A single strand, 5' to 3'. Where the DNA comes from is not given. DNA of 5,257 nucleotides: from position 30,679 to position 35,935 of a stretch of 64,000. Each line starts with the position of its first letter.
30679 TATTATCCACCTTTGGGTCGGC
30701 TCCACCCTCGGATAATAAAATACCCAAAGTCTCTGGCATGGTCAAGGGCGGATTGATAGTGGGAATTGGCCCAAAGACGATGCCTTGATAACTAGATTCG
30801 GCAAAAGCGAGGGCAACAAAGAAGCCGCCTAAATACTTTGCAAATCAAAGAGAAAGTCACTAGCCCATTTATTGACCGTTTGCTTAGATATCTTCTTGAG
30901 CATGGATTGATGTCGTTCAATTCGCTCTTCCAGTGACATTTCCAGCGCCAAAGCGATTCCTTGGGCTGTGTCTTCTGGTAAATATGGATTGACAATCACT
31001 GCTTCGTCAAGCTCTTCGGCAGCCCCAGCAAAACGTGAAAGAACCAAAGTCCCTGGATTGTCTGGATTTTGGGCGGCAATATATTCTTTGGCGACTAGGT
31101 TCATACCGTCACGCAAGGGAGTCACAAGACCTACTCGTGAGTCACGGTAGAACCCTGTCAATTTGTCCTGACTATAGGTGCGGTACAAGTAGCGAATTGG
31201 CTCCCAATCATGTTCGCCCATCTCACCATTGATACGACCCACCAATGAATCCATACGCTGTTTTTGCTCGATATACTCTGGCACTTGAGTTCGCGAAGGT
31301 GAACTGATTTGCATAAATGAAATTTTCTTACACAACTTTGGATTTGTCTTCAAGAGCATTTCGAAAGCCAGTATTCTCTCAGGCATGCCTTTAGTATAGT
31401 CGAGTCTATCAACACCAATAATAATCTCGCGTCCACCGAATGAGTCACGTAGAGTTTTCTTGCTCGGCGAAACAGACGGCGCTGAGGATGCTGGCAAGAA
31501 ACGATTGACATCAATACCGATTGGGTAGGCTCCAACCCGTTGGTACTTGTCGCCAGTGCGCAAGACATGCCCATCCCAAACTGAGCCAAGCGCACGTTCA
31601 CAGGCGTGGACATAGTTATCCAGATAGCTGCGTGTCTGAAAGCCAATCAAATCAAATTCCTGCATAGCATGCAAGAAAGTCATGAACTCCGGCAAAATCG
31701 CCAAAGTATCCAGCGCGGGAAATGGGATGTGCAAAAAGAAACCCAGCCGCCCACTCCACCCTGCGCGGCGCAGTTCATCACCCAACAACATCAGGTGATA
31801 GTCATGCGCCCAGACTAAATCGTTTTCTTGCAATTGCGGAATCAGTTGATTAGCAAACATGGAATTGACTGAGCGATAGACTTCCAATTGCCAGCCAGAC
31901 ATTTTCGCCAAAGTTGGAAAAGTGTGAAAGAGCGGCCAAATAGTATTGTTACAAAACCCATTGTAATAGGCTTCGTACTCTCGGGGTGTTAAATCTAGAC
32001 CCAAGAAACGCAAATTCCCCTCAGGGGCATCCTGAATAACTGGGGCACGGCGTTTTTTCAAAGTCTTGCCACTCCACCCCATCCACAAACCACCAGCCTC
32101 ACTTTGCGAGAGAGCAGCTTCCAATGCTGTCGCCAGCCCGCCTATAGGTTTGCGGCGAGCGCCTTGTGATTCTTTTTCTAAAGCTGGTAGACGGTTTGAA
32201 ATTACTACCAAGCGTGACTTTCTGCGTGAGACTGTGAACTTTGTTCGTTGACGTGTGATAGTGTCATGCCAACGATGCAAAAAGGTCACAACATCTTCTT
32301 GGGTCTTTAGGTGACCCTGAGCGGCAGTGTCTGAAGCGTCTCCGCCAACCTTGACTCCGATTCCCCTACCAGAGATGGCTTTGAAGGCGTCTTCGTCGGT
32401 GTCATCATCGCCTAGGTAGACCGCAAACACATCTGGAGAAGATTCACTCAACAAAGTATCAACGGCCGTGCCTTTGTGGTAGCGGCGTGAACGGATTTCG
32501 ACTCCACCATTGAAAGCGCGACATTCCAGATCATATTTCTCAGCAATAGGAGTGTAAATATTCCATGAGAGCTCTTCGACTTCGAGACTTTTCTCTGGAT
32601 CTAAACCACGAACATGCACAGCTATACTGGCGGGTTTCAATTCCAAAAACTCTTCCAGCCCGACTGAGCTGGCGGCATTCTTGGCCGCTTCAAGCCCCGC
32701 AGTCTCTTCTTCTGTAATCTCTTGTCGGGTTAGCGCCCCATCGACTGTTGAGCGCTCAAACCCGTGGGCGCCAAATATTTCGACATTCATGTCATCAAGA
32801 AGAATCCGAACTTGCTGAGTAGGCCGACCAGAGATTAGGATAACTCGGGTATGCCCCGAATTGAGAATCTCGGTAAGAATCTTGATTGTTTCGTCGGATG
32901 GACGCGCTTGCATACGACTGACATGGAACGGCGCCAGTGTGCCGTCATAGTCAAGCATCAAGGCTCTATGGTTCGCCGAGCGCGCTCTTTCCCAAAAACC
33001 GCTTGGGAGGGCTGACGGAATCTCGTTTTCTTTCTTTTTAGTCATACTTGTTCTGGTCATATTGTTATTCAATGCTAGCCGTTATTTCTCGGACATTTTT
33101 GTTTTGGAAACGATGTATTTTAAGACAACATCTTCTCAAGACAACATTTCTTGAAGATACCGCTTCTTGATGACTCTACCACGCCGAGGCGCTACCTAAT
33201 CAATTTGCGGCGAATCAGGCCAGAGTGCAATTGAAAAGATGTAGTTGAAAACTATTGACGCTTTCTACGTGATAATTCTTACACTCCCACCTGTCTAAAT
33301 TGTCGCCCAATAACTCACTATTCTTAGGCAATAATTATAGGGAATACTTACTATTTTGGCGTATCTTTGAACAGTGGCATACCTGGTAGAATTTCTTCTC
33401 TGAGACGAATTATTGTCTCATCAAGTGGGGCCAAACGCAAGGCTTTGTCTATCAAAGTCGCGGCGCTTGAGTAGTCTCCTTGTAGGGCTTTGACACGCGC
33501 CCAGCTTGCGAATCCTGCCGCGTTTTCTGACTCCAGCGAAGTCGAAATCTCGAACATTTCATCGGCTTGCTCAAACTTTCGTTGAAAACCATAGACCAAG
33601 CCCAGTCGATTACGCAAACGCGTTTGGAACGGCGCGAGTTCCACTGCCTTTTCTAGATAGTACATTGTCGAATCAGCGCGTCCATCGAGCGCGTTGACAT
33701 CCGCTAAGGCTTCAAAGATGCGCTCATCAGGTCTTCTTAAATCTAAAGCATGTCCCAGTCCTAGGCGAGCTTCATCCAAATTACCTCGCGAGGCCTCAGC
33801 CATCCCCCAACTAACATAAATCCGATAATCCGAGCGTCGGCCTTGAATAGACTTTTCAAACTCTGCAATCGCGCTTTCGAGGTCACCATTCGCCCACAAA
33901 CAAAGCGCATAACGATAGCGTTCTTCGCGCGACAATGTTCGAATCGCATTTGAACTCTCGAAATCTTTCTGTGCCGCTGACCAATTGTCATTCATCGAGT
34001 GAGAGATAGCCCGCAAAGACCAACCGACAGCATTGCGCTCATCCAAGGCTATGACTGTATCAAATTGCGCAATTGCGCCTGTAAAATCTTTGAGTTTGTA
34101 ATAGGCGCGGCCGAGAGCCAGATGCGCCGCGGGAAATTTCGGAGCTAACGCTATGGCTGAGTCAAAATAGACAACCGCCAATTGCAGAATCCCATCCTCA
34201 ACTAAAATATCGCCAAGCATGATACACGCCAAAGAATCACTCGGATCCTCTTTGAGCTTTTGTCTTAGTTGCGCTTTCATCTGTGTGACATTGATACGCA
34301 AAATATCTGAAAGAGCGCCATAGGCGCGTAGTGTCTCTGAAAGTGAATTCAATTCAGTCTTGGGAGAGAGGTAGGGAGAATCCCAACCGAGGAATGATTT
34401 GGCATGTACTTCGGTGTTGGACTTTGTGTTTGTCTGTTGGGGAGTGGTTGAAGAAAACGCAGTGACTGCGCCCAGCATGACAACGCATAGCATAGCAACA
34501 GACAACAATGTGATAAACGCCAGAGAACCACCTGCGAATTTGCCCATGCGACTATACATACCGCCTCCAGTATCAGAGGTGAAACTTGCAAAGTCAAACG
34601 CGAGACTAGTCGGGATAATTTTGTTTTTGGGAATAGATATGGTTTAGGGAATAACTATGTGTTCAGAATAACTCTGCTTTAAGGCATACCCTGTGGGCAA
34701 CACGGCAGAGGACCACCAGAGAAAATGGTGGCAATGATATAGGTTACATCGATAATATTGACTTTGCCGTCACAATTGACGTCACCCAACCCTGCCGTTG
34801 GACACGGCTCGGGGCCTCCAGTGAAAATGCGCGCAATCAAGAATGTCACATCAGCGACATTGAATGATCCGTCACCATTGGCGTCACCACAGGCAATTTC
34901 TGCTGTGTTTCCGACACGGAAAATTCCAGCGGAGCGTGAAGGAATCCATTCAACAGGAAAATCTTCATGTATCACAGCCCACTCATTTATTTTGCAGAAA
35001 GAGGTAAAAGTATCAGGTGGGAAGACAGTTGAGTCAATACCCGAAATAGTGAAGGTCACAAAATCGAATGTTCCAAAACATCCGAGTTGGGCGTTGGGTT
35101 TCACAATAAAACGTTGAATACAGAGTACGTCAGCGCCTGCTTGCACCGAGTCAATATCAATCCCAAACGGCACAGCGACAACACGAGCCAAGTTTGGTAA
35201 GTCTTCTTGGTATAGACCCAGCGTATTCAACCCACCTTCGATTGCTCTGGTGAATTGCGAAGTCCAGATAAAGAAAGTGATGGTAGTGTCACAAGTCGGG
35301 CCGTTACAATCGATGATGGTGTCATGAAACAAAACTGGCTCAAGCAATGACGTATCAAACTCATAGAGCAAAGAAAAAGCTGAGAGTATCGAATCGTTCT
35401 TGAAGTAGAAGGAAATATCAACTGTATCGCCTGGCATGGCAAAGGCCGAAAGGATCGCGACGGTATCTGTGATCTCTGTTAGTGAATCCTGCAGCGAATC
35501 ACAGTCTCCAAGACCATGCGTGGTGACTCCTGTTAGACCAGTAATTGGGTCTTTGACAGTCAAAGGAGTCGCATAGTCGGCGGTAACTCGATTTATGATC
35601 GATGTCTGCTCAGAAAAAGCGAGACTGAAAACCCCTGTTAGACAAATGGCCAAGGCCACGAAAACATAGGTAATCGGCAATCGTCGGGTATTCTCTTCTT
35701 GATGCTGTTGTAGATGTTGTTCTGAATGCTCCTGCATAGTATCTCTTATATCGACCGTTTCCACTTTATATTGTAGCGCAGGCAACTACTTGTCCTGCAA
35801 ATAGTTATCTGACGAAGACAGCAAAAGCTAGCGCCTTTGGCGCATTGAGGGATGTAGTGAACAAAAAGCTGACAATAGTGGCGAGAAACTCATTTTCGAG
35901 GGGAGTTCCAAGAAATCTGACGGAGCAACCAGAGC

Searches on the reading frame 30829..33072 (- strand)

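Call 18: search_protein_families(library=ncbifam, proteins=[window:30829-33072:-], max_evalue=0.00001)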
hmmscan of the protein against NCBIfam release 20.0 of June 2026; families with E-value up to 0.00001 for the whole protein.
window:30829-33072:- (747 aa): 7 families
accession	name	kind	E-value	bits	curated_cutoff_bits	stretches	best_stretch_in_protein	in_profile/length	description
NF011071.0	PRK14501.1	equivalog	6.4e-192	639.6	634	2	286-745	2-462/729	bifunctional alpha,alpha-trehalose-phosphate synthase (UDP-forming)/trehalose-phosphatase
TIGR02400.1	trehalose_OtsA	equivalog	2.2e-160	534.3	564.85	1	287-745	1-455/456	alpha,alpha-trehalose-phosphate synthase (UDP-forming)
NF007513.0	PRK10117.1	equivalog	1.2e-122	410.2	759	1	286-747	2-454/474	alpha,alpha-trehalose-phosphate synthase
TIGR02398.1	gluc_glyc_Psyn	equivalog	1.9e-84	284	569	2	504-744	241-480/487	glucosylglycerol-phosphate synthase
TIGR00685.1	T6PP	equivalog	2.3e-28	99.7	68.05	1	34-266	2-246/250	trehalose-phosphatase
NF007560.0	PRK10187.1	equivalog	5.2e-18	65.3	327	1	34-277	13-252/266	trehalose-phosphatase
TIGR01484.1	HAD-SF-IIB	subfamily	3.1e-16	60.1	41.8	1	38-233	2-215/221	HAD-IIB family hydrolase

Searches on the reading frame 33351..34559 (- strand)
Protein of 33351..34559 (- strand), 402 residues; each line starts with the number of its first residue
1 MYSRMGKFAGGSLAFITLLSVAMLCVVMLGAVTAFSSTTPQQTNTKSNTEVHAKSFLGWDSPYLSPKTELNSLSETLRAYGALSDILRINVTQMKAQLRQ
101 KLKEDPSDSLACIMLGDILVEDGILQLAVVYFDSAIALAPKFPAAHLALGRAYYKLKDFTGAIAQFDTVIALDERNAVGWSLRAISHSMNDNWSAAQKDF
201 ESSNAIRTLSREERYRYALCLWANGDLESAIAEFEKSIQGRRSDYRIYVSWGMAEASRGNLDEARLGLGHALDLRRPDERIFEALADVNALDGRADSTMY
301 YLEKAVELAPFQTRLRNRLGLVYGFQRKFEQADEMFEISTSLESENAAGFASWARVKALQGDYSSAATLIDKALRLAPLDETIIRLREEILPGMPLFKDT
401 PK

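Call 18: search_protein_families(library=ncbifam, proteins=[window:33351-34559:-], max_evalue=0.00001)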
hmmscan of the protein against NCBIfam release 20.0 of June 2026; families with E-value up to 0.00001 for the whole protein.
window:33351-34559:- (402 aa): 9 families
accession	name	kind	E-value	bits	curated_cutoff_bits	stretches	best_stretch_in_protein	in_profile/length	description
TIGR02917.1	PEP_TPR_lipo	equivalog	4.2e-25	87.8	312.2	2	86-319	340-573/899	XrtA/PEP-CTERM system TPR-repeat protein PrsT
NF040959.1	MamA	equivalog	3.5e-19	69.1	200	1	184-308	78-202/204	magnetosome protein MamA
TIGR02521.1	type_IV_pilW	equivalog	1.5e-18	67.2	154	1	144-309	32-199/234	type IV pilus biogenesis/stability protein PilW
TIGR02552.1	LcrH_SycD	equivalog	5.7e-12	45.5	104.8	0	112-176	55-119/136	SycD/LcrH family type III secretion system chaperone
NF033920.0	C39_PA2778_fam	equivalog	1.2e-11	44.5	150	0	128-204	175-251/255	PA2778 family cysteine peptidase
NF008391.2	PRK11189.1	equivalog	1.8e-10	40.8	250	1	123-216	79-169/297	lipoprotein NlpI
NF047371.1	FlcA_CTERM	equivalog_domain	1.5e-08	33.6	300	0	185-266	447-528/646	periplasmic flagellar collar protein FlcA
TIGR00540.1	TPR_hemY_coli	hypoth_equivalog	1.9e-08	33.5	142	0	91-163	308-379/385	heme biosynthesis-associated TPR protein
TIGR03939.1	PGA_TPR_OMP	equivalog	7.2e-07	27.8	366.65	0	285-388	401-504/800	poly-beta-1,6 N-acetyl-D-glucosamine export porin PgaA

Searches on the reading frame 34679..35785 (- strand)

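Call 31: search_protein_families(library=pfam, proteins=[window:34679-35785:-], max_evalue=0.001)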
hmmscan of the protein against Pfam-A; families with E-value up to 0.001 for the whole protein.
window:34679-35785:- (368 aa): 1 family
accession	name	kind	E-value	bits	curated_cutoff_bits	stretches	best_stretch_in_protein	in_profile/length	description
PF00404.24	Dockerin_1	-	1.7e-07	31.7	22.9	0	333-354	1-22/57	Dockerin type I domain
